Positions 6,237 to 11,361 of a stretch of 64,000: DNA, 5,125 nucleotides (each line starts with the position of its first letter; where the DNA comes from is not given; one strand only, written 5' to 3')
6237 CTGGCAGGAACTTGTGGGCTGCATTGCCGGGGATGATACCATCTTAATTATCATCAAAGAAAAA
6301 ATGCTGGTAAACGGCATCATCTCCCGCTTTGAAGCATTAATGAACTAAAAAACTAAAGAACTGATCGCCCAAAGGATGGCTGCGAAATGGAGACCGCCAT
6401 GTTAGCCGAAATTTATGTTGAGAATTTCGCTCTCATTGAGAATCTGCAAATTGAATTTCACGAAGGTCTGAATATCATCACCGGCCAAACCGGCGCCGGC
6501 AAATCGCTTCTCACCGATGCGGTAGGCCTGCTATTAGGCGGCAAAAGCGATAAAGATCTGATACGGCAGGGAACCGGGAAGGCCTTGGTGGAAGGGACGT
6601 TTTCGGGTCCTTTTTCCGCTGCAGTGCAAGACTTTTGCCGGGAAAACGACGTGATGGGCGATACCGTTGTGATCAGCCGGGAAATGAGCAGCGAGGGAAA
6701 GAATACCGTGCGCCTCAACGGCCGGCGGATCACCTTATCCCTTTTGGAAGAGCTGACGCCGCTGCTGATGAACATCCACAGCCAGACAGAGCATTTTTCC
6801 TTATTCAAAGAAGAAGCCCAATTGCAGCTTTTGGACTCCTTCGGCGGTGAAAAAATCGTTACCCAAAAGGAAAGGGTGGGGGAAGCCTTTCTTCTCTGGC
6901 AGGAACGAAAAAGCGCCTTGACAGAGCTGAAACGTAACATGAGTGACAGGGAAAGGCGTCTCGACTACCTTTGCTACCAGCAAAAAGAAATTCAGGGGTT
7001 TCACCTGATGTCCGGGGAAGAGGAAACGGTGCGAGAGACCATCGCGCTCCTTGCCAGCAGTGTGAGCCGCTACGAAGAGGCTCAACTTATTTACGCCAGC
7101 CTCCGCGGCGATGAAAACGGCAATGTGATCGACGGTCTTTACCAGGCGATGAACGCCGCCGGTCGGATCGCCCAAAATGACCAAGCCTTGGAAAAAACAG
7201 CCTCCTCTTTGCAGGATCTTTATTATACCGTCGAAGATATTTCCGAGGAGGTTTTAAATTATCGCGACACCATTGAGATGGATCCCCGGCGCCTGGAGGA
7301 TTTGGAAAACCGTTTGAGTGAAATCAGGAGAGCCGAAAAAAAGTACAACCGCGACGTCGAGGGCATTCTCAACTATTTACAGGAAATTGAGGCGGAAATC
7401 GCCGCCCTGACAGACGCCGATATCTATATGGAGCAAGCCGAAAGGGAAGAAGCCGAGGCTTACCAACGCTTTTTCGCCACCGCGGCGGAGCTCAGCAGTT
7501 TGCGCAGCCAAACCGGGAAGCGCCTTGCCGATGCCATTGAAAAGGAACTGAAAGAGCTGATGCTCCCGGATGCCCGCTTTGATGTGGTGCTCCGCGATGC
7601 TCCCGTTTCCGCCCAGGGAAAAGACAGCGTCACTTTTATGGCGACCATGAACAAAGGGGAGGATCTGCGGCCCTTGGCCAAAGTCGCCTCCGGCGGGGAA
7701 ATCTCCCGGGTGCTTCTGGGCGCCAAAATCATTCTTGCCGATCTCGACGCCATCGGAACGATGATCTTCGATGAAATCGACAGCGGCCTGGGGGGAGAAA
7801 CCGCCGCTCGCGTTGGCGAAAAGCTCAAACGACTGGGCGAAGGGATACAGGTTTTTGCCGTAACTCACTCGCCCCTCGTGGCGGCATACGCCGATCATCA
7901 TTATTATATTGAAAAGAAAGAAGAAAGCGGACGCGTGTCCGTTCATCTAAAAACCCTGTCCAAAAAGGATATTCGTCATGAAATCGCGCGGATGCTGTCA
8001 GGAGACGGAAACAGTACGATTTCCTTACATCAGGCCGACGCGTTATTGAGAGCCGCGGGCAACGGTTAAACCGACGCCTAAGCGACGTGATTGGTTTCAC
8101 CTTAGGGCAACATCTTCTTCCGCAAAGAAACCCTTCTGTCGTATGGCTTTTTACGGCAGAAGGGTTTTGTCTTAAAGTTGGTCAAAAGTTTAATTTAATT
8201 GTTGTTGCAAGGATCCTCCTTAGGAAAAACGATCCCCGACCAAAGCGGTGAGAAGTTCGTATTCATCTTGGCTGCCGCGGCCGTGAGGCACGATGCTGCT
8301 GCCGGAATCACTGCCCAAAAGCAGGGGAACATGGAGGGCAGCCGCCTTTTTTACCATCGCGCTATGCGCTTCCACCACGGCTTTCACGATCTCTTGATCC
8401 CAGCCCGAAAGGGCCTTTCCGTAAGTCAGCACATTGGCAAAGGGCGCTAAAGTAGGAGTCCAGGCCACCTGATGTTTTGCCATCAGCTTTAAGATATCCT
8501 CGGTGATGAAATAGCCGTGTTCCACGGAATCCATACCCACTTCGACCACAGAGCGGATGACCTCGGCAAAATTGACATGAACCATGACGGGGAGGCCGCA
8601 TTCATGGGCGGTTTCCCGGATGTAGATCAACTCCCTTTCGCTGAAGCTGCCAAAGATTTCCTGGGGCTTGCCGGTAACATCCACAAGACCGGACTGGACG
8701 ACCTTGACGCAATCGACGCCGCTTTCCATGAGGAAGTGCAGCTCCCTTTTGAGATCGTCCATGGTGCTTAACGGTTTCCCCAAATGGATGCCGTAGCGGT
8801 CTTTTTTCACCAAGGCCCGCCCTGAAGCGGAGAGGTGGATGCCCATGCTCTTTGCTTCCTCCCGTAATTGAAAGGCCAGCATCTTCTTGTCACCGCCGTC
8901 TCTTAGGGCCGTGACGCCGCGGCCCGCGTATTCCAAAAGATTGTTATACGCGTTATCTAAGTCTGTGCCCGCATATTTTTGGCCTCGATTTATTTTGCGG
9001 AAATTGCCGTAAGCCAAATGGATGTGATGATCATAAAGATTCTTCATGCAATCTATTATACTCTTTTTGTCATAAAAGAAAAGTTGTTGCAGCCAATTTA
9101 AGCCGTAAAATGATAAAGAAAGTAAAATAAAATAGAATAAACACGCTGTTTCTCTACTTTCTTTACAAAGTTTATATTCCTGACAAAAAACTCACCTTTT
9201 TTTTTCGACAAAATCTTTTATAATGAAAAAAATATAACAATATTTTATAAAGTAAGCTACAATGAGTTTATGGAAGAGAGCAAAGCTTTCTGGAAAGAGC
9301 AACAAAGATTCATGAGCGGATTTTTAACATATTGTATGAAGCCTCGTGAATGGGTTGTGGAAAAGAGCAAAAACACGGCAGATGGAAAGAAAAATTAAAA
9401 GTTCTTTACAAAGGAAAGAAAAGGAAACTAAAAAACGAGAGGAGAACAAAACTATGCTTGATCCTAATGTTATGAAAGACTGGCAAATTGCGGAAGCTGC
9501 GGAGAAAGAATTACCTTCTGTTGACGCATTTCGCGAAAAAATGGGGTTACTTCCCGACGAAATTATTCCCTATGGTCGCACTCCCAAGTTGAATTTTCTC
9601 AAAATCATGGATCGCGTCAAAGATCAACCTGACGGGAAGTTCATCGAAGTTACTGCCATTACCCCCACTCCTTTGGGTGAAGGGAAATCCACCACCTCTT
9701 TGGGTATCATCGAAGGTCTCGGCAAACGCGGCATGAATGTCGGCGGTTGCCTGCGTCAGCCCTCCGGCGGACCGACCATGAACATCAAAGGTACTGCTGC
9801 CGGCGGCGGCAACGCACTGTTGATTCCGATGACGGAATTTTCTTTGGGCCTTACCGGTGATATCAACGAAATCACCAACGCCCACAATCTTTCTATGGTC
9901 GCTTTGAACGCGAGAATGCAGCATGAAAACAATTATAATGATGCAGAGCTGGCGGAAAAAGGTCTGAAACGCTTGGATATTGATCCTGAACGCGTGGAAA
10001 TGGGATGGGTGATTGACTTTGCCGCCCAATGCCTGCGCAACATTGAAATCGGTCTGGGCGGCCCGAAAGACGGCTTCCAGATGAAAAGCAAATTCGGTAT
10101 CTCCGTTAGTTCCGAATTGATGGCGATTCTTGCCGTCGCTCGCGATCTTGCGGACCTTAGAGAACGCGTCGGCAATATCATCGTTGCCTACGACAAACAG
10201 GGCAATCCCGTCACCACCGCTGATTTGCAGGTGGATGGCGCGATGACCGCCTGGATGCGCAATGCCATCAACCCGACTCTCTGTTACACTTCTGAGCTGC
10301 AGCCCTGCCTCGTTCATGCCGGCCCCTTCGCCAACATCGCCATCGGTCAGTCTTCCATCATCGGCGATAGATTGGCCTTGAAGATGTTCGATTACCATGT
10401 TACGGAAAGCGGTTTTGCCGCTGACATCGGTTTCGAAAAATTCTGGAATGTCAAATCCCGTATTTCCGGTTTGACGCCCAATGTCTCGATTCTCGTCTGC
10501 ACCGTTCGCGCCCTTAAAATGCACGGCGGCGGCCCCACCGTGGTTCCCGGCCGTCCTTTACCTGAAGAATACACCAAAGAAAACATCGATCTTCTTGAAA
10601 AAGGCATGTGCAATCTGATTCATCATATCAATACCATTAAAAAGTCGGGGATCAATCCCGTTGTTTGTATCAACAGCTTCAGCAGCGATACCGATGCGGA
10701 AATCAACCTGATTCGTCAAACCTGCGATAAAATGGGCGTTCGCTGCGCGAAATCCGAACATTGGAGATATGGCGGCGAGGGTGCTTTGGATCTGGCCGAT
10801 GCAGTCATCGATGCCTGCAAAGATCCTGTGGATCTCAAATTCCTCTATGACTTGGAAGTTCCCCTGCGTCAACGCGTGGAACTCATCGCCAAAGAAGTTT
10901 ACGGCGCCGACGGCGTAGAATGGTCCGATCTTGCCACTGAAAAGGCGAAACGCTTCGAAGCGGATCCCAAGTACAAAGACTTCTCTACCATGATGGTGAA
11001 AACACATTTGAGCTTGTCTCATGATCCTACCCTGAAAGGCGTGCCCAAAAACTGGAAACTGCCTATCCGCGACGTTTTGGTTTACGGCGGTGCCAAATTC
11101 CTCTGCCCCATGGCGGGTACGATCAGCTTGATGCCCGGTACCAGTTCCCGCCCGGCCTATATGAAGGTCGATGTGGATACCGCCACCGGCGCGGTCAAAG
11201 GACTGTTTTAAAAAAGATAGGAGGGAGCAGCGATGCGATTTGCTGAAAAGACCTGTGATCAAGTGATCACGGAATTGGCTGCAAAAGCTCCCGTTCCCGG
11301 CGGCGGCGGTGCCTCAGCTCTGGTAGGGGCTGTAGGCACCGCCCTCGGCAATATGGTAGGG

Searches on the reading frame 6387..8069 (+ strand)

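Call 5: search_protein_families(library=pfam, proteins=[window:6387-8069:+], max_evalue=0.0001)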
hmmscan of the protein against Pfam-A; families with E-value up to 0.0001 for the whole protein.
window:6387-8069:+ (560 aa): 5 families
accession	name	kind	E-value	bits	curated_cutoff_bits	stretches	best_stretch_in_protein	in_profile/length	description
PF02463.25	SMC_N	-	4.7e-20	72.4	40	1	6-512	2-215/220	RecF/RecN/SMC N terminal domain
PF13476.12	AAA_23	-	1.5e-14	55.5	27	1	9-315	2-168/201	AAA domain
PF13175.12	AAA_15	-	1.1e-08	35.6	32.1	1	5-354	1-266/374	AAA ATPase domain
PF13304.12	AAA_21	-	7e-08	33.3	27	1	404-498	220-302/304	AAA domain, putative AbiEii toxin, Type IV TA system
PF13555.12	AAA_29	-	2.3e-05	24.5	27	1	7-54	2-50/61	P-loop containing region of AAA domain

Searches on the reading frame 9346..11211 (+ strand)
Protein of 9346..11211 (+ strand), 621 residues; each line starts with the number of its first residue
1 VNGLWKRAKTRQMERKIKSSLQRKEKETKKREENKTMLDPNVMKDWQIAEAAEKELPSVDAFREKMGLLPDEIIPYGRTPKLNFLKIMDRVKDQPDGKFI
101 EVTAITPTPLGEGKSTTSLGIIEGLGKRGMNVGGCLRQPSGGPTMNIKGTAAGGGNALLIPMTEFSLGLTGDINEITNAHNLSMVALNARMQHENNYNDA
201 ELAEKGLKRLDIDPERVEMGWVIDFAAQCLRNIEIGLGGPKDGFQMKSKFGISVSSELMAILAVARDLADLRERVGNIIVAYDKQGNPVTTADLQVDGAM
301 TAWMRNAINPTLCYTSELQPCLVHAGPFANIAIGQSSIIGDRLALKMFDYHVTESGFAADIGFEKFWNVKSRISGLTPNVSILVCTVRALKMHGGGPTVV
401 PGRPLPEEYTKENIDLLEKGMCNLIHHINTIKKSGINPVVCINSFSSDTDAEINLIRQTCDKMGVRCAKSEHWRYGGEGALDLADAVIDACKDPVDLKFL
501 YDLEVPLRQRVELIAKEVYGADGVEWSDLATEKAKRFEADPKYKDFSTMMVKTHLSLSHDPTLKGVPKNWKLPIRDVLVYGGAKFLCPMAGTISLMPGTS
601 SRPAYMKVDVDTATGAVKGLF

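Call 5: search_protein_families(library=pfam, proteins=[window:9346-11211:+], max_evalue=0.0001)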
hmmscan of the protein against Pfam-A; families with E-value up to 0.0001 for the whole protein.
window:9346-11211:+ (621 aa): 1 family
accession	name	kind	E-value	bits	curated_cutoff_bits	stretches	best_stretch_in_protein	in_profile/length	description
PF01268.25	FTHFS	-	1.5e-215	717.1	27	1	44-621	2-556/556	Formate--tetrahydrofolate ligase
